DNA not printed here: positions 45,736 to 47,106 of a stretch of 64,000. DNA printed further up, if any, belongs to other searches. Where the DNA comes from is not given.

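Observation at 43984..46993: A 3 kb insertion between fbp and tpiA carrying a wHTH regulator and two tandem paralogous NTase-fold genes of unknown family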

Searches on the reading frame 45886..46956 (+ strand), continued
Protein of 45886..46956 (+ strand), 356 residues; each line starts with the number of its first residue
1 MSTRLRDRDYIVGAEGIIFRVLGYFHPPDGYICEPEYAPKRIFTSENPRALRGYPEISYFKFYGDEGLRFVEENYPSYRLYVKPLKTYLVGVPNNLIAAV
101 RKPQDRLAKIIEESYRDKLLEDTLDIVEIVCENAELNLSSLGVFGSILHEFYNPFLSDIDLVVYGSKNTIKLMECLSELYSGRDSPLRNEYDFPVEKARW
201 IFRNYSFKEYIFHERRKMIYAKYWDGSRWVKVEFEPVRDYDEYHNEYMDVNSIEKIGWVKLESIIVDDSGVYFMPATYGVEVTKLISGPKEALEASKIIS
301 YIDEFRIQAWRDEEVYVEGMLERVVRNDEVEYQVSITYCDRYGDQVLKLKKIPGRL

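Call 98: search_protein_families(library=ncbifam, proteins=[L017:9010-9966:+, L019:11192-11605:+, L041:10875-12341:+, L072:4401-4880:-, L017:8103-8921:-, L094:9495-10445:-, L094:10445-11992:-, L096:1489-2472:+, L096:842-1513:+, L095:4806-5960:+], max_evalue=0.0001)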
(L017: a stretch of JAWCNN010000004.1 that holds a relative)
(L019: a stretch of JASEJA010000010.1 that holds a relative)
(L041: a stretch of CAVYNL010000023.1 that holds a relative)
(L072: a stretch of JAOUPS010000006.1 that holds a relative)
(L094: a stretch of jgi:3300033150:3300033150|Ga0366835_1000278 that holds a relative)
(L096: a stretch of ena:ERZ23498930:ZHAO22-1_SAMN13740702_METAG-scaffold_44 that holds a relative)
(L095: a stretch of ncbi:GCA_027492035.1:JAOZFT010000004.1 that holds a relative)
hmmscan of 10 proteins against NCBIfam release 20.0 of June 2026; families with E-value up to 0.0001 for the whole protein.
L017:9010-9966:+ (318 aa): 4 families
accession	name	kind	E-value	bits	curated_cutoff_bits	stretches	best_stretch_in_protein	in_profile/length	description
NF002315.0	PRK01237.1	equivalog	4.4e-13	49.2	280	1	205-311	175-279/291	triphosphoribosyl-dephospho-CoA synthase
TIGR03132.1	malonate_mdcB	equivalog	1.8e-10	40.8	282.35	1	200-311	160-269/272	triphosphoribosyl-dephospho-CoA synthase MdcB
TIGR03125.1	citrate_citG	equivalog_domain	3.6e-07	29.9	272.3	1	205-308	170-270/275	triphosphoribosyl-dephospho-CoA synthase CitG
NF007503.0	PRK10096.1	equivalog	1.8e-05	24.2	477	1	204-308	185-287/292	triphosphoribosyl-dephospho-CoA synthase CitG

L019:11192-11605:+ (137 aa): 2 families
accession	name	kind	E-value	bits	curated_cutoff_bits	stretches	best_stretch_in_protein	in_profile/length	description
NF042908.1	FMD_DH_FwdD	exception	1.7e-34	118.7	175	1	8-131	2-125/129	tungsten-dependent formylmethanofuran dehydrogenase subunit FwdD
TIGR01591.1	Fdh-alpha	equivalog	3.5e-05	22.1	666.25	1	3-109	557-668/672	formate dehydrogenase subunit alpha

L041:10875-12341:+ (488 aa): 9 families
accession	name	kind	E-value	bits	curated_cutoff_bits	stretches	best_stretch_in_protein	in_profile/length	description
TIGR03129.1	one_C_dehyd_B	equivalog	1.1e-170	567.8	327.8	2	226-475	173-420/421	formylmethanofuran dehydrogenase subunit B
TIGR01591.1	Fdh-alpha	equivalog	2e-30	105.5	666.25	3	13-162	2-171/672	formate dehydrogenase subunit alpha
NF041323.1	Nitr_red_NasA_Halo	equivalog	3.4e-21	75.5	1000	1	369-478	363-472/673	assimilatory nitrate reductase NasA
TIGR01701.1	Fdhalpha-like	subfamily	1.2e-16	60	582.15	2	54-166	99-218/744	FdhF/YdeP family oxidoreductase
NF047855.1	AssmNtatRedNasC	equivalog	2e-10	39.6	1100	1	225-276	207-259/708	assimilatory nitrate reductase catalytic subunit NasC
NF007406.0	PRK09939.1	equivalog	9.9e-09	33.9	1473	1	240-349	307-415/759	acid resistance putative oxidoreductase YdeP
TIGR01973.1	NuoG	equivalog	2.4e-08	33.3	470.05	1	51-471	265-605/606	NADH-quinone oxidoreductase subunit NuoG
NF005895.0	PRK07860.1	equivalog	1.3e-05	23.4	802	0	52-90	289-330/811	NADH-quinone oxidoreductase subunit G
TIGR01553.1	formate-DH-alph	equivalog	4.5e-05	21.4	814.2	0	225-262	248-285/1009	formate dehydrogenase-N subunit alpha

L072:4401-4880:- (159 aa): 0 families

L017:8103-8921:- (272 aa): 2 families
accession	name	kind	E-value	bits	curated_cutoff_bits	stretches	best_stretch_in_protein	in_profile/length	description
TIGR04518.1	ECF_S_folT_fam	subfamily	5.6e-10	39.2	60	1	6-115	2-112/163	folate family ECF transporter S component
NF010182.0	PRK13661.1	equivalog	6.1e-05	22.9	99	1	4-71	3-68/183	ECF-type riboflavin transporter substrate-binding protein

L094:9495-10445:- (316 aa): 3 families
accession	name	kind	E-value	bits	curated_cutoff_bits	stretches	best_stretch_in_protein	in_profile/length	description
TIGR00294.2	TIGR00294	equivalog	4e-79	265.9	220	1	5-311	1-301/302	GTP cyclohydrolase MptA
NF010200.1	PRK13674.1-1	equivalog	1.8e-39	135.9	215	1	5-300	1-268/270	GTP cyclohydrolase FolE2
NF010204.0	PRK13675.1-1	equivalog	6.4e-27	94.6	468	2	7-161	5-160/267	GTP cyclohydrolase IV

L094:10445-11992:- (515 aa): 4 families
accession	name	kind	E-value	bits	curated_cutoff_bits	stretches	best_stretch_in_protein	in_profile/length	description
TIGR00284.1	TIGR00284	hypoth_equivalog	1.9e-102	343.4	256.65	1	6-509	3-495/497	dihydropteroate synthase-like protein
NF005719.0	PRK07535.1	domain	6.5e-14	51.7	259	1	177-358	36-226/268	methyltetrahydrofolate:corrinoid/iron-sulfur protein methyltransferase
NF002128.0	PRK00964.1-6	equivalog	3.2e-11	43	568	1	406-509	265-369/390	tetrahydromethanopterin S-methyltransferase subunit A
TIGR01496.1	DHPS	equivalog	9e-06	25.5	162.6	1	163-295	20-172/258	dihydropteroate synthase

L096:1489-2472:+ (327 aa): 5 families
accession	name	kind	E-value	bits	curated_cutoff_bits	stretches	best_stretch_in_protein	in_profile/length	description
NF040726.1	BetaRFA-P_synth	equivalog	3.1e-65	220.4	328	1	9-318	2-326/327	beta-ribofuranosylaminobenzene 5'-phosphate synthase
TIGR00144.1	beta_RFAP_syn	subfamily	1.1e-50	172.7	113.5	1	9-317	2-321/325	beta-ribofuranosylaminobenzene 5'-phosphate synthase family protein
NF002288.1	PRK01212.1-4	equivalog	1.8e-08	33.8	194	1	38-298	34-281/303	homoserine kinase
NF003036.0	PRK03926.1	equivalog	1.9e-06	27.2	403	1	51-142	48-144/302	mevalonate kinase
TIGR01920.1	Shik_kin_archae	equivalog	3.9e-06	26.4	126.85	0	60-120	50-110/266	shikimate kinase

L096:842-1513:+ (223 aa): 0 families

L095:4806-5960:+ (384 aa): 10 families
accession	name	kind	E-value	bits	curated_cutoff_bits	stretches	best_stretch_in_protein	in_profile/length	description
NF002563.0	PRK02186.1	subfamily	2.8e-17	62.3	625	1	94-334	87-333/890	argininosuccinate lyase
TIGR01369.1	CPSaseII_lrg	equivalog_domain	1.1e-15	56.4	1027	1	99-375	654-934/1052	carbamoyl-phosphate synthase (glutamine-hydrolyzing) large subunit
NF003671.0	PRK05294.1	equivalog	1.5e-13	49.3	599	1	100-370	652-924/1058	carbamoyl-phosphate synthase large subunit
NF053643.1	Ddl_archaea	equivalog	8.9e-11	41.3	500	1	109-316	101-310/367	putative pseudomurein biosynthesis ATP-grasp protein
NF040722.1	MfnD_Meth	equivalog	1.3e-09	37.9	400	1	177-316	157-286/288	tyramine--L-glutamate ligase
TIGR00768.1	rimK_fam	subfamily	3.8e-07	29.7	143.4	1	106-176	79-149/276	RimK family alpha-L-glutamate ligase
NF009554.0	PRK12999.1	equivalog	1.7e-06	26.1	965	0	234-306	250-323/1147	pyruvate carboxylase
NF040720.1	MptN_Meth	equivalog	4.9e-06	25.8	350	1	104-297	91-284/291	tetrahydromethanopterin:alpha-L-glutamate ligase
NF004675.0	PRK06019.1-1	equivalog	6.2e-06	25.2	375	1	111-310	104-305/375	5-(carboxyamino)imidazole ribonucleotide synthase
NF004679.0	PRK06019.1-5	equivalog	2.6e-05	23.2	326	1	120-279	105-267/376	5-(carboxyamino)imidazole ribonucleotide synthase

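Call 99: find_encoding_contigs(protein=P0319, flank=8000, max_places=1)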
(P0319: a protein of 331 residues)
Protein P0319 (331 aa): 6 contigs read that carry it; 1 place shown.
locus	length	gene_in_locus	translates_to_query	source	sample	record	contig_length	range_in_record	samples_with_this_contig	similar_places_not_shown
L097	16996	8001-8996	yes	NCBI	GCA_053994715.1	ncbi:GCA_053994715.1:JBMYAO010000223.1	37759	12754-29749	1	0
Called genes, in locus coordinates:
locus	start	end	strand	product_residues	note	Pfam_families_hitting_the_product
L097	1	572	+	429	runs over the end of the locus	PF00384:Molybdopterin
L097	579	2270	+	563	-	PF01979:Amidohydro_1 (faint), PF07969:Amidohydro_3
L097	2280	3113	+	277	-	PF01493:GXGXG (weak)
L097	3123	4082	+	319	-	PF02289:MCH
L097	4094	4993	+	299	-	PF14398:ATPgrasp_YheCD (faint), PF14397:ATPgrasp_ST (weak), PF02655:ATP-grasp_3, PF08443:RimK, PF02222:ATP-grasp (weak), PF02955:GSH-S_ATP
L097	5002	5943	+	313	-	PF01874:CitG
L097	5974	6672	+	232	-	-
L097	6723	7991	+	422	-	PF02310:B12-binding, PF04055:Radical_SAM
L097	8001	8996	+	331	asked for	-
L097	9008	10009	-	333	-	PF01913:FTR, PF02741:FTR_C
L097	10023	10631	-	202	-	PF28085:HVO_0416 (weak), PF12773:DZR (weak), PF13248:Zn_ribbon_3 (weak), PF13240:Zn_Ribbon_1 (faint)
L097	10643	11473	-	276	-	PF02361:CbiQ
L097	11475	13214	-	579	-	PF00005:ABC_tran, PF13401:AAA_22 (faint), PF13476:AAA_23 (faint), PF13555:AAA_29 (faint), PF20720:nSTAND3 (faint), PF13304:AAA_21 (faint), PF00005:ABC_tran, PF02463:SMC_N (weak)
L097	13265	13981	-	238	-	PF07155:ECF-ribofla_trS (faint)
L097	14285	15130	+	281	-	PF01261:AP_endonuc_2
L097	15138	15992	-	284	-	PF01996:F420_ligase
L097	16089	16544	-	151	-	PF13371:TPR_9 (faint), PF13431:TPR_17 (faint), PF12895:ANAPC3 (weak), PF07719:TPR_2 (weak), PF13432:TPR_16 (weak), PF14559:TPR_19 (weak), PF00515:TPR_1 (weak), PF07719:TPR_2 (weak), +8 more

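Call 100: find_encoding_contigs(protein=P0392, flank=8000, max_places=1)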
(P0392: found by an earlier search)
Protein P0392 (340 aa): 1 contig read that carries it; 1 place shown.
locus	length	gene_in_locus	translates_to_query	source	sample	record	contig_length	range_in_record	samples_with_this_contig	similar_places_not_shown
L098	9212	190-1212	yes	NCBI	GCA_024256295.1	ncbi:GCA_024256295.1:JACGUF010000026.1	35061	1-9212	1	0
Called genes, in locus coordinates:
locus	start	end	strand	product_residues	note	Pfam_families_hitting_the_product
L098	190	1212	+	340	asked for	-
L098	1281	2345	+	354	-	-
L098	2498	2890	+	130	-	PF01568:Molydop_binding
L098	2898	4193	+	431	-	PF00384:Molybdopterin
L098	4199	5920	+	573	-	PF01979:Amidohydro_1 (faint), PF07969:Amidohydro_3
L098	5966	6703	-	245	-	PF00977:His_biosynth, PF05690:ThiG (faint)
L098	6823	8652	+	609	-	-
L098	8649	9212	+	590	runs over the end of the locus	PF01935:DUF87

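Call 101: search_protein_families(library=ncbifam, proteins=[L097:3123-4082:+, L097:4094-4993:+, L097:5002-5943:+, L097:5974-6672:+, L097:6723-7991:+, L097:8001-8996:+, L097:9008-10009:-, L098:1281-2345:+, L094:8048-9127:+, L096:8014-8736:+], max_evalue=0.0001)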
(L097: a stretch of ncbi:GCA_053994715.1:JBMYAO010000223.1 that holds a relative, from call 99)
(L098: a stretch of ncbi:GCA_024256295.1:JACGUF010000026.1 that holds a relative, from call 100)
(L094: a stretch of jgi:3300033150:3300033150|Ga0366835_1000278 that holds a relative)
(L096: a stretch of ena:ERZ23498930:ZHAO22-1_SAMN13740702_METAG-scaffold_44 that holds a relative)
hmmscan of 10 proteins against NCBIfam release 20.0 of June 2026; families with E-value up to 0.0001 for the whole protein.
L097:3123-4082:+ (319 aa): 1 family
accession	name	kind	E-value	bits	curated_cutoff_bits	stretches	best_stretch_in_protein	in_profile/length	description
TIGR03120.1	one_C_mch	equivalog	1.4e-127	425.2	228.8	1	4-318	1-313/313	methenyltetrahydromethanopterin cyclohydrolase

L097:4094-4993:+ (299 aa): 30 families (the best 25 are shown)
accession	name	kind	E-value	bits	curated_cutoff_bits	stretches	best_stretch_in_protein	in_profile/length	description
NF040720.1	MptN_Meth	equivalog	2e-78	263.4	350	1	4-293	2-290/291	tetrahydromethanopterin:alpha-L-glutamate ligase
TIGR00768.1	rimK_fam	subfamily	9.4e-64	215.4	143.4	1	6-292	4-275/276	RimK family alpha-L-glutamate ligase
TIGR02144.1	LysX_arch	equivalog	3.1e-52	177.4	275.6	1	85-299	62-281/281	lysine biosynthesis protein LysX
TIGR04356.1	grasp_GAK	hypoth_equivalog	5.9e-33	114.2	300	1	60-296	49-286/287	GAK system ATP-grasp enzyme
NF007764.0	PRK10446.1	equivalog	3e-27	95.7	331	1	8-294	7-287/300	30S ribosomal protein S6--L-glutamate ligase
TIGR04443.1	F420_CofF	equivalog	7.4e-24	84.3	300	1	78-297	60-282/283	coenzyme gamma-F420-2:alpha-L-glutamate ligase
NF003573.0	PRK05246.1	equivalog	5.2e-23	81.3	272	1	87-296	101-312/316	glutathione synthase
TIGR01380.1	glut_syn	equivalog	4.3e-22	78.5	299.05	1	86-293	99-308/312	glutathione synthase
NF009110.0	PRK12458.1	subfamily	1.2e-15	57.4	408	1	89-289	114-323/349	glutathione synthetase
TIGR02068.2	cya_phycin_syn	equivalog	1.6e-15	56.2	850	1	104-213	207-315/862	cyanophycin synthetase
NF010623.0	PRK14016.1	subfamily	5.8e-15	54.5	877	1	105-212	209-315/871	cyanophycin synthetase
NF009402.0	PRK12767.1-1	equivalog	3.2e-12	45.9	218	1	92-269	96-273/329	carbamoyl phosphate synthase-like protein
TIGR04187.1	GRASP_SAV_5884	subfamily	5.2e-11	42.3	350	1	113-292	126-310/312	ATP-grasp ribosomal peptide maturase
TIGR04185.1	ATPgraspMvdC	equivalog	8.2e-11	41.6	425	1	97-294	110-317/318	MvdC family ATP-grasp ribosomal peptide maturase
TIGR03103.1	trio_acet_GNAT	equivalog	3.2e-10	39.2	569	1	92-212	279-397/547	N-acetylglutaminylglutamine synthetase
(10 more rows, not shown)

L097:5002-5943:+ (313 aa): 4 families
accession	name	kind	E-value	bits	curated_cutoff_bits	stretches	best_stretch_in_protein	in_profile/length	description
NF002315.0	PRK01237.1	equivalog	5.3e-16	58.8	280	1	202-303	178-276/291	triphosphoribosyl-dephospho-CoA synthase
TIGR03132.1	malonate_mdcB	equivalog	2.8e-14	53.3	282.35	1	196-305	162-268/272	triphosphoribosyl-dephospho-CoA synthase MdcB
TIGR03125.1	citrate_citG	equivalog_domain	5.9e-14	52.2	272.3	2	7-137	3-136/275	triphosphoribosyl-dephospho-CoA synthase CitG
NF007503.0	PRK10096.1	equivalog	4.3e-07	29.5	477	0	208-306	195-290/292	triphosphoribosyl-dephospho-CoA synthase CitG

L097:5974-6672:+ (232 aa): 0 families

L097:6723-7991:+ (422 aa): 35 families (the best 25 are shown)
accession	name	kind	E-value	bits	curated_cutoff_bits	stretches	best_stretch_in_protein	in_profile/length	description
TIGR02026.1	BchE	equivalog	5.5e-60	203.6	481.35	1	19-393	17-400/497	magnesium-protoporphyrin IX monomethyl ester anaerobic oxidative cyclase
TIGR03471.1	HpnJ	equivalog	6e-54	183.7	577.6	1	23-389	33-398/472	hopanoid biosynthesis associated radical SAM protein HpnJ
NF050148.1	rSAM_ApyD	equivalog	2.6e-51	174.8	750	1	20-376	21-391/645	RiPP biosynthesis radical SAM protein ApyD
TIGR04014.1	B12_SAM_MJ_0865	equivalog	3.7e-49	167.7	360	1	28-379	15-359/434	methyl-coenzyme M reductase glutamine C-methyltransferase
NF038361.1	rSAM_Sden_1168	equivalog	4.9e-46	157.4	575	1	8-381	69-476/560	Sden_1168 family B12-binding radical SAM P-methyltransferase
TIGR04072.2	rSAM_ladder_B12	equivalog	9.1e-44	149.8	360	1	24-356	18-349/443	lipid biosynthesis B12-binding/radical SAM protein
TIGR04367.1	HpnR_B12_rSAM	equivalog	2.3e-41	141.9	650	1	24-405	22-398/490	hopanoid C-3 methylase HpnR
TIGR04013.1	B12_SAM_MJ_1487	hypoth_equivalog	2.4e-39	135.3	251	1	46-378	24-357/382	TIGR04013 family B12-binding domain/radical SAM domain-containing protein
TIGR04479.1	bcpD_PhpK_rSAM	subfamily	2.6e-36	125.1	600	1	22-359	70-412/504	PhpK family radical SAM P-methyltransferase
TIGR04385.1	B12_rSAM_cofa1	equivalog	3.1e-35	122.2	450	1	22-356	18-364/438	B12 lower ligand biosynthesis radical SAM protein BzaD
NF033070.1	rSAM_AprD4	equivalog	9.3e-31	107.2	500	1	162-392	167-403/456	AprD4 family radical SAM diol-dehydratase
NF033712.0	B12_rSAM_KedN5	subfamily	1.9e-24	85.9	700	1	24-344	17-358/624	KedN5 family methylcobalamin-dependent radical SAM C-methyltransferase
TIGR03975.1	rSAM_ocin_1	subfamily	2.4e-24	85.8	281.85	1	54-356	118-430/606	RiPP maturation radical SAM C-methyltransferase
NF040542.1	rSAM_RCCLKC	equivalog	1.6e-20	73.6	450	1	20-359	9-353/423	arsinothricin biosynthesis radical SAM protein ArsL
TIGR04295.1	B12_rSAM_oligo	hypoth_equivalog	1e-19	70.5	400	1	24-312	25-317/422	TIGR04295 family B12-binding domain-containing radical SAM protein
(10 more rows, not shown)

L097:8001-8996:+ (331 aa): 0 families

L097:9008-10009:- (333 aa): 2 families
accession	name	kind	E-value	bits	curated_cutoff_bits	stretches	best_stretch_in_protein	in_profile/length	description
NF002554.0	PRK02114.1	subfamily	5.3e-122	406.9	297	1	40-333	4-296/297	formylmethanofuran--tetrahydromethanopterin N-formyltransferase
TIGR03119.1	one_C_fhcD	equivalog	3e-119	397.8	292.6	1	44-332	1-288/288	formylmethanofuran--tetrahydromethanopterin N-formyltransferase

L098:1281-2345:+ (354 aa): 0 families

L094:8048-9127:+ (359 aa): 0 families

L096:8014-8736:+ (240 aa): 0 families
